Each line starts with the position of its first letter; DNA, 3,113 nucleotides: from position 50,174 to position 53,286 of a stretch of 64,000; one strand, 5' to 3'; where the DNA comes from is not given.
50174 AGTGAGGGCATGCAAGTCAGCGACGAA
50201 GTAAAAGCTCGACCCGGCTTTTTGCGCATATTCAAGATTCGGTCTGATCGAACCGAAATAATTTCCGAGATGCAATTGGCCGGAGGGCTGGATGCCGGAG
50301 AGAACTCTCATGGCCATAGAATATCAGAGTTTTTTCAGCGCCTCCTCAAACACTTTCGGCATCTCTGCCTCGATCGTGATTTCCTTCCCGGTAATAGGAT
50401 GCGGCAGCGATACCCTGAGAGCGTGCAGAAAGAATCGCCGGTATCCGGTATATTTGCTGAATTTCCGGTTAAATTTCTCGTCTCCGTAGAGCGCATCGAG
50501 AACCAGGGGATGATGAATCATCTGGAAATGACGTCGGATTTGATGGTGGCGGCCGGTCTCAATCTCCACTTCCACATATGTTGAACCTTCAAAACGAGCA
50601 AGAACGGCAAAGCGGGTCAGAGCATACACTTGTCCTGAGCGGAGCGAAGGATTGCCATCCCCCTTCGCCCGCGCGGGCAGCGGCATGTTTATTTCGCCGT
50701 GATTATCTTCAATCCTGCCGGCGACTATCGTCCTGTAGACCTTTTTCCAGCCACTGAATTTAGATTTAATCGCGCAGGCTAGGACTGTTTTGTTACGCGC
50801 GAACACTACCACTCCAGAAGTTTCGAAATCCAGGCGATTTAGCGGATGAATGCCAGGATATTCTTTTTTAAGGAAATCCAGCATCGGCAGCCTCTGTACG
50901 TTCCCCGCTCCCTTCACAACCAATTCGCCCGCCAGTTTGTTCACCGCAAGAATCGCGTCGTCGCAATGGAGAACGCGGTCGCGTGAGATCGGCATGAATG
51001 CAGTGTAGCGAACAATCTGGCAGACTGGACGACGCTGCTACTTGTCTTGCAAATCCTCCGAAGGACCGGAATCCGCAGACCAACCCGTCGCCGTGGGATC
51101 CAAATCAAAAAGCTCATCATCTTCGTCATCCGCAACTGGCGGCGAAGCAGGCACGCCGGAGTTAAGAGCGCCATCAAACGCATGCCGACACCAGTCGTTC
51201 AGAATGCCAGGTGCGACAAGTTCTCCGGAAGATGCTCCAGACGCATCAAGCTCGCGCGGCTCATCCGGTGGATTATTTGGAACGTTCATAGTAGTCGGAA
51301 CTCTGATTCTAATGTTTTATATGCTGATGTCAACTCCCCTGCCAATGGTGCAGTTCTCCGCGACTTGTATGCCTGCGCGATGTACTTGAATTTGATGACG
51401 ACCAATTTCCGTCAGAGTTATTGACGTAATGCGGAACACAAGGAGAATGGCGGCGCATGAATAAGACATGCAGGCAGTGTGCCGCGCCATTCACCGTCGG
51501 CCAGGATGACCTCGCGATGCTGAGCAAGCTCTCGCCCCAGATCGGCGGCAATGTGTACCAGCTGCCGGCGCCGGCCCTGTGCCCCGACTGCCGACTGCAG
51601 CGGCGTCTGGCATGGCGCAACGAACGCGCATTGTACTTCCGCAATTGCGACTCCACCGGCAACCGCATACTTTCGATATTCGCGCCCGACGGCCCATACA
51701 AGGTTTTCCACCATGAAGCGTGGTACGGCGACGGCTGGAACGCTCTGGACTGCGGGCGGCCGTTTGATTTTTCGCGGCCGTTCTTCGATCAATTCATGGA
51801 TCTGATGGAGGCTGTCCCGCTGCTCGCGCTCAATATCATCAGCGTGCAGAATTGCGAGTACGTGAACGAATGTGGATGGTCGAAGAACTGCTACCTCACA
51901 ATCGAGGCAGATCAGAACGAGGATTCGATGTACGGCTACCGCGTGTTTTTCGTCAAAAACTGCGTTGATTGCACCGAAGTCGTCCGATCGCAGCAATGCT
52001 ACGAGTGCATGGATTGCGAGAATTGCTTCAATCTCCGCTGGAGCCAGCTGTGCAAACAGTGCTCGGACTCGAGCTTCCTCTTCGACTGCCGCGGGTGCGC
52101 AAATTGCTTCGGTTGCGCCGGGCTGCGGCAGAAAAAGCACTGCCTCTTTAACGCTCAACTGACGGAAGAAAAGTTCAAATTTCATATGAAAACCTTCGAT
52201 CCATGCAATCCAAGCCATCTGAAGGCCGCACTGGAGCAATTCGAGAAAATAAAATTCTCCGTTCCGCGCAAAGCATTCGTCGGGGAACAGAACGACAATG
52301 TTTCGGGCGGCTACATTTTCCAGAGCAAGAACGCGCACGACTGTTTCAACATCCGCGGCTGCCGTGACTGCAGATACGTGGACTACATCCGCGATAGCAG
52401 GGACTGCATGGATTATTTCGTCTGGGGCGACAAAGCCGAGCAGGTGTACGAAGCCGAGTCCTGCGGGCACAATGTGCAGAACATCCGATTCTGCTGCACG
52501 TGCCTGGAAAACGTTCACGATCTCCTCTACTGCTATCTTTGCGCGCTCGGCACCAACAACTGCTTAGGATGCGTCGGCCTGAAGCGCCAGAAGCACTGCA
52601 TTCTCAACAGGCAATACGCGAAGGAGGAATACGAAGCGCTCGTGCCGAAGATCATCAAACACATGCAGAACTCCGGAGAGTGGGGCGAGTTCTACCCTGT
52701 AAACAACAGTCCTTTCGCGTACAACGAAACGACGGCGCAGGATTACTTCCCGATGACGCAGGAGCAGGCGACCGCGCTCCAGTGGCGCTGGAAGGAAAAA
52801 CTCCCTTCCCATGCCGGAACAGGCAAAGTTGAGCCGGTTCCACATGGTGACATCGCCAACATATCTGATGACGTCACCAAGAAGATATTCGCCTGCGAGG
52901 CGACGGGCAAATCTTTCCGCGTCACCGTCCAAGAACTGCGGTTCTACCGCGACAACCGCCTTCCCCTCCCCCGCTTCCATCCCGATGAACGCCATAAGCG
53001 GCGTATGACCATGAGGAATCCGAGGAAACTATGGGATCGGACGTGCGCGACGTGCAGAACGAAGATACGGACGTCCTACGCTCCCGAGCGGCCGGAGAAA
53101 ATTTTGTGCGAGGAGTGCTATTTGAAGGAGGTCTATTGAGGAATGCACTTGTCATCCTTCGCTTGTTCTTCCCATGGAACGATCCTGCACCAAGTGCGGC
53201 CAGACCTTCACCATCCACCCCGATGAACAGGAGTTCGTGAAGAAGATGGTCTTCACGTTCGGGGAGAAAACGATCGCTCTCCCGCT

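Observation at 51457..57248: Tandem triplication of an unassigned ~555-aa cysteine-rich protein family with mirrored zinc-ribbon ends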

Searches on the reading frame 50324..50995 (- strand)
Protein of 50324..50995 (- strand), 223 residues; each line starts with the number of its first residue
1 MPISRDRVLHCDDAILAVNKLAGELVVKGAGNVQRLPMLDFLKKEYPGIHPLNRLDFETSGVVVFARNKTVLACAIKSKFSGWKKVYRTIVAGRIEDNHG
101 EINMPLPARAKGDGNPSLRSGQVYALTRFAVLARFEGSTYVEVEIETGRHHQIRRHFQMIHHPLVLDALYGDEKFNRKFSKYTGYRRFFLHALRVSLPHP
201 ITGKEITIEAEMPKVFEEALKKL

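Call 9: search_protein_families(library=pfam, proteins=[window:50324-50995:-], max_evalue=0.01)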
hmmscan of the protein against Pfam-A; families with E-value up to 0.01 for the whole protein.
window:50324-50995:- (223 aa): 1 family
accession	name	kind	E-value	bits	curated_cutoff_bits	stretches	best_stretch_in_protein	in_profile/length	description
PF00849.27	PseudoU_synth_2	-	2.4e-22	80.2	26.8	1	15-158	2-151/152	RNA pseudouridylate synthase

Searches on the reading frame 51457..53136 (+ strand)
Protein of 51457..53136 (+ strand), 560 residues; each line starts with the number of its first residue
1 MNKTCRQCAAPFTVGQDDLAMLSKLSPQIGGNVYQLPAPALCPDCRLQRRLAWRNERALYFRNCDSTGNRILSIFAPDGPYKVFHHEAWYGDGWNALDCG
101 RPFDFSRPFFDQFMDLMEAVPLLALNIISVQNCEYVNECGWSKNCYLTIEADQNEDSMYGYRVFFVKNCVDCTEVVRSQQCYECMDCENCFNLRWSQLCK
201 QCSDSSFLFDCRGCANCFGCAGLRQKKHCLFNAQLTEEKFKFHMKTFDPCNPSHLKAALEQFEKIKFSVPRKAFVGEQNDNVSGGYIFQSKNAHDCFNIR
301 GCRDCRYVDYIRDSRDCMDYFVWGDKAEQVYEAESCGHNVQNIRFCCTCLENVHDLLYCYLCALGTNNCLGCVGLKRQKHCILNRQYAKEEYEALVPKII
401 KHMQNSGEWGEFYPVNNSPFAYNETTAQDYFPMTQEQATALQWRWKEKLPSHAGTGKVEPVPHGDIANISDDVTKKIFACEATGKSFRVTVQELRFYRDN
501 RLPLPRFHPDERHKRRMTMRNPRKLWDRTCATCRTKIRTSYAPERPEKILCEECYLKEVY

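Call 3: search_protein_families(library=pfam, proteins=[window:51457-53136:+], max_evalue=1)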
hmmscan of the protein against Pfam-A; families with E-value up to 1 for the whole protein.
window:51457-53136:+ (560 aa): 1 family
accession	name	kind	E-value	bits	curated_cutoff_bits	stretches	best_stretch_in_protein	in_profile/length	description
PF23477.1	zf_Tbcl_2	-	0.012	15.7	27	1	523-557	1-35/37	Probable treble clef zinc finger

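Call 4: search_protein_families(library=ncbifam, proteins=[window:51457-53136:+], max_evalue=1)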
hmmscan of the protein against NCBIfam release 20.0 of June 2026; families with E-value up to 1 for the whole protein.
window:51457-53136:+ (560 aa): 0 families

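Call 22: search_protein_representatives(alignment_id=A1)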
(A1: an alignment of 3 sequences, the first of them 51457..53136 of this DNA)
Query: 3 sequences, 561 profile positions. Proteins with E-value up to 0.001 (for the whole library): 4922; up to 1e-10: 3655; up to 1e-30: 2200. The best 150 are listed.
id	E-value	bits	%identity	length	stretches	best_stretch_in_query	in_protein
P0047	4.7e-232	788.0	-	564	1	1-561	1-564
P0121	1.9e-227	772.9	-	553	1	3-561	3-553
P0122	9.1e-214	727.7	-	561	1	1-561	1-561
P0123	4.9e-210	715.4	-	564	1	1-561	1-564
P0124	2.2e-205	700.0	-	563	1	1-561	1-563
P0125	1.6e-201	687.2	-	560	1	1-561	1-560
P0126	8.5e-199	678.3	-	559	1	1-561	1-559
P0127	5.6e-197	672.3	-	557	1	3-561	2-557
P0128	6.6e-197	672.0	-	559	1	1-561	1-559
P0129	1.2e-193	661.3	-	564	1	2-561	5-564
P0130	1.7e-192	657.5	-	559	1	1-559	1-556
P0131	7.3e-192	655.4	-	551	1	1-561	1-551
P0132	3.1e-191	653.3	-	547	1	1-561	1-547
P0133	4.6e-191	652.7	-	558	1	3-561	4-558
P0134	6.6e-190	648.9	-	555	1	1-561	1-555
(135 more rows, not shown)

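Call 33: search_protein_families(library=padloc, proteins=[window:51457-53136:+], max_evalue=0.1)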
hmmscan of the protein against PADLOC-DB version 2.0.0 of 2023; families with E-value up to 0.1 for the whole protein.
window:51457-53136:+ (560 aa): 0 families

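Call 34: search_protein_families(library=phrogs, proteins=[window:51457-53136:+], max_evalue=0.1)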
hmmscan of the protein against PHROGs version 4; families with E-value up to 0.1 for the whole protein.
window:51457-53136:+ (560 aa): 1 family
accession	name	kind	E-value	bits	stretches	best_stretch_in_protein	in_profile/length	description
phrog_15341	-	unknown function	3.3e-06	27.7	2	132-229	35-139/276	-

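Call 82: list_cluster_members(proteins=[window:51457-53136:+, window:53174-54847:+, window:55587-57245:+, window:58309-60543:+])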
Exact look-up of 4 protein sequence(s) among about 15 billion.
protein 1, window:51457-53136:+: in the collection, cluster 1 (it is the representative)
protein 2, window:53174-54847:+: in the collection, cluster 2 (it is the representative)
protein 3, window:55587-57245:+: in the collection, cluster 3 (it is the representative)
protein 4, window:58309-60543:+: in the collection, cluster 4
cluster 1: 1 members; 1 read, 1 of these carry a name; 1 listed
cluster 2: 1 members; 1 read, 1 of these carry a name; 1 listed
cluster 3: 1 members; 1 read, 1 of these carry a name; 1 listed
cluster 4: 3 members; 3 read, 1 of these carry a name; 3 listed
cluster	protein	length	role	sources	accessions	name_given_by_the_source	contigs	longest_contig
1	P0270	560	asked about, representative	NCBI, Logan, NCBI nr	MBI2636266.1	hypothetical protein HYW84_02990 [Candidatus Peregrinibacteria bacterium] | hypothetical protein [Candidatus Peregrinibacteria bacterium]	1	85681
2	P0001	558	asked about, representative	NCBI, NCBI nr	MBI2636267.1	hypothetical protein HYW84_02995 [Candidatus Peregrinibacteria bacterium] | hypothetical protein [Candidatus Peregrinibacteria bacterium]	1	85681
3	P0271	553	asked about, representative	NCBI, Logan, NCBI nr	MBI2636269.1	hypothetical protein HYW84_03005 [Candidatus Peregrinibacteria bacterium] | hypothetical protein [Candidatus Peregrinibacteria bacterium]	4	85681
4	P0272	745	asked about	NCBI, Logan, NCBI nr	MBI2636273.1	type IV secretory system conjugative DNA transfer family protein [Candidatus ...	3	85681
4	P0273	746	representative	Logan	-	-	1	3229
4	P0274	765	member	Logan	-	-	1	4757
